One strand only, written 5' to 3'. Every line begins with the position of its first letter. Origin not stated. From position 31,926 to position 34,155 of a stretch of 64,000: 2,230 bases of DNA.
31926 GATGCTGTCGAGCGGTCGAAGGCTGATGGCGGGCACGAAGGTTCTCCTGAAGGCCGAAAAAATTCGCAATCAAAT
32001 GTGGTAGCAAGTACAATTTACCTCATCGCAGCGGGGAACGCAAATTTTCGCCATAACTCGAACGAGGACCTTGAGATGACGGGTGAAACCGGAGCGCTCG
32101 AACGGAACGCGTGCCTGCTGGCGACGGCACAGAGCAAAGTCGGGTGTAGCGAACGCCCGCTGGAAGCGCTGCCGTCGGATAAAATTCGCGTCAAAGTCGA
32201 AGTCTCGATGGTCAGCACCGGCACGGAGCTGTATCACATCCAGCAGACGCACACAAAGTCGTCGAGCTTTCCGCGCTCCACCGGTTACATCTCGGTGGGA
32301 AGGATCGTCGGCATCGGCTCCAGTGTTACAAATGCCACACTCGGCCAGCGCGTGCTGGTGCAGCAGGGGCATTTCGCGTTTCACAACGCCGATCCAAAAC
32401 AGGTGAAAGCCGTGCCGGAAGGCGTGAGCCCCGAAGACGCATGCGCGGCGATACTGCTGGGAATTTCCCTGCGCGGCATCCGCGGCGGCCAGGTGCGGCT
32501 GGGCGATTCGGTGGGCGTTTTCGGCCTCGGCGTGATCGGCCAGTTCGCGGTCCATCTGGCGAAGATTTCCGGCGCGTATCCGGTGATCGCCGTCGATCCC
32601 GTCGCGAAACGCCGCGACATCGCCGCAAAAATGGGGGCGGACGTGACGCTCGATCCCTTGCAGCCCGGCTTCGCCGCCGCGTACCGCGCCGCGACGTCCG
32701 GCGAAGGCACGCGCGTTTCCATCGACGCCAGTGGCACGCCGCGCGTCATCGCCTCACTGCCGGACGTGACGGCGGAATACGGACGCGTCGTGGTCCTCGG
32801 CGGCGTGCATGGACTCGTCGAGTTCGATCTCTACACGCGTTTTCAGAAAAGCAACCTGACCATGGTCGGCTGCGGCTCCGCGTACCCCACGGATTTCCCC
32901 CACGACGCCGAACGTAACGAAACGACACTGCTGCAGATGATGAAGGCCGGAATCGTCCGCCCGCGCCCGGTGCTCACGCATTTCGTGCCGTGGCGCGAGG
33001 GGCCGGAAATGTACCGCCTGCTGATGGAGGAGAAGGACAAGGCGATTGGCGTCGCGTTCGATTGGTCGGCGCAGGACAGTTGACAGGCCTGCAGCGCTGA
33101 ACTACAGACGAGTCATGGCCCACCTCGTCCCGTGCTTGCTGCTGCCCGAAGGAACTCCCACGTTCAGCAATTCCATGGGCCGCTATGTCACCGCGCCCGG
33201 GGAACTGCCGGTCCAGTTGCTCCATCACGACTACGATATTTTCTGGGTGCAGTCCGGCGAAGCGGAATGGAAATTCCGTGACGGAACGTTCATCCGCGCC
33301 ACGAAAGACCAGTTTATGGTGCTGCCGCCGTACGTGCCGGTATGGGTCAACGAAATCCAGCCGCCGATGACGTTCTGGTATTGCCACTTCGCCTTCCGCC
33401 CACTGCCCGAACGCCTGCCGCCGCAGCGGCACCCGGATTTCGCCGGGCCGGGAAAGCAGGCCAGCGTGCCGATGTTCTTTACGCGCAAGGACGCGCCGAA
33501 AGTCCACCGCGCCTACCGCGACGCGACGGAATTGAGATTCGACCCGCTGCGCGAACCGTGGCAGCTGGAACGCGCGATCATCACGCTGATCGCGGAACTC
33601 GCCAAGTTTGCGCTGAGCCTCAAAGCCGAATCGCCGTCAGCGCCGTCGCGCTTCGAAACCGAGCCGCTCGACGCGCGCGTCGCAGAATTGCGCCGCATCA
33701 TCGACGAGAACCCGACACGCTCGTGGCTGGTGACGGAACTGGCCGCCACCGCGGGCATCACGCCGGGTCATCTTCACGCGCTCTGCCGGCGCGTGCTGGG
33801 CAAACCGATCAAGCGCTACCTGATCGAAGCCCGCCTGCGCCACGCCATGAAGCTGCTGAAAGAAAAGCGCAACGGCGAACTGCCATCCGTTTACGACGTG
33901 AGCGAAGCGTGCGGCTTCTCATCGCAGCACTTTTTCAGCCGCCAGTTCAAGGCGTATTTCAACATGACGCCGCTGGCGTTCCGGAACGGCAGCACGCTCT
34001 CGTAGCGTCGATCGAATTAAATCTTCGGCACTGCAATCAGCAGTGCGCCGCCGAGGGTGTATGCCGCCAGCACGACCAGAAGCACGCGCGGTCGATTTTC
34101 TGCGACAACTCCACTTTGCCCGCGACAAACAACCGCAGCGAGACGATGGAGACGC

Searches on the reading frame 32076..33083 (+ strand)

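Call 27: search_protein_families(library=pfam, proteins=[window:32076-33083:+], max_evalue=0.001)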
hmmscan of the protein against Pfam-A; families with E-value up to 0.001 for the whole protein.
window:32076-33083:+ (335 aa): 3 families
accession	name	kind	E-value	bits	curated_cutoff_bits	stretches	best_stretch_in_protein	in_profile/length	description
PF00107.32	ADH_zinc_N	-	3.6e-23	82.4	31.8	1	154-276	2-122/129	Zinc-binding dehydrogenase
PF08240.17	ADH_N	-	8.9e-05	23.1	23.5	1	36-98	4-65/104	Alcohol dehydrogenase GroES-like domain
PF13602.12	ADH_zinc_N_2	-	0.00041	21.7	27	0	187-319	2-126/134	Zinc-binding dehydrogenase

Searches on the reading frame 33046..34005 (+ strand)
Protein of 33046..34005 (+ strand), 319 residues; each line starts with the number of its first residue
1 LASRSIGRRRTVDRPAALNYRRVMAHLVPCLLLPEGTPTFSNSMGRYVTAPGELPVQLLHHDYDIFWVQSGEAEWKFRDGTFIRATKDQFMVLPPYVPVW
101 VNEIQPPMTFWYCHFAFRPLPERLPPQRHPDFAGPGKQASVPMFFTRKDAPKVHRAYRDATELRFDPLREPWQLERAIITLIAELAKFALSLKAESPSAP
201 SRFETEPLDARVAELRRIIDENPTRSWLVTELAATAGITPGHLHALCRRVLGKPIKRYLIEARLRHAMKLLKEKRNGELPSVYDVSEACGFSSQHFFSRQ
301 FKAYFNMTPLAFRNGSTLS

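Call 3: search_protein_families(library=pfam, proteins=[window:33046-34005:+], max_evalue=1)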
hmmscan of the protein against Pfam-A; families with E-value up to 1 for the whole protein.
window:33046-34005:+ (319 aa): 4 families
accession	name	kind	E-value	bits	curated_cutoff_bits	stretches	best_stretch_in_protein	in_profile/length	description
PF12833.13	HTH_18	-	4.7e-18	65.7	33.6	1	232-314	1-79/80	Helix-turn-helix domain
PF00165.29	HTH_AraC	-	4.9e-14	52.5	26.6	2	284-314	13-42/42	Bacterial regulatory helix-turn-helix proteins, AraC family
PF07883.17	Cupin_2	-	0.02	15.1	27.2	1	49-98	5-53/70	Cupin domain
PF07406.16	NICE-3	-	0.18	12.3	22.7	1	247-306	119-174/181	NICE-3 protein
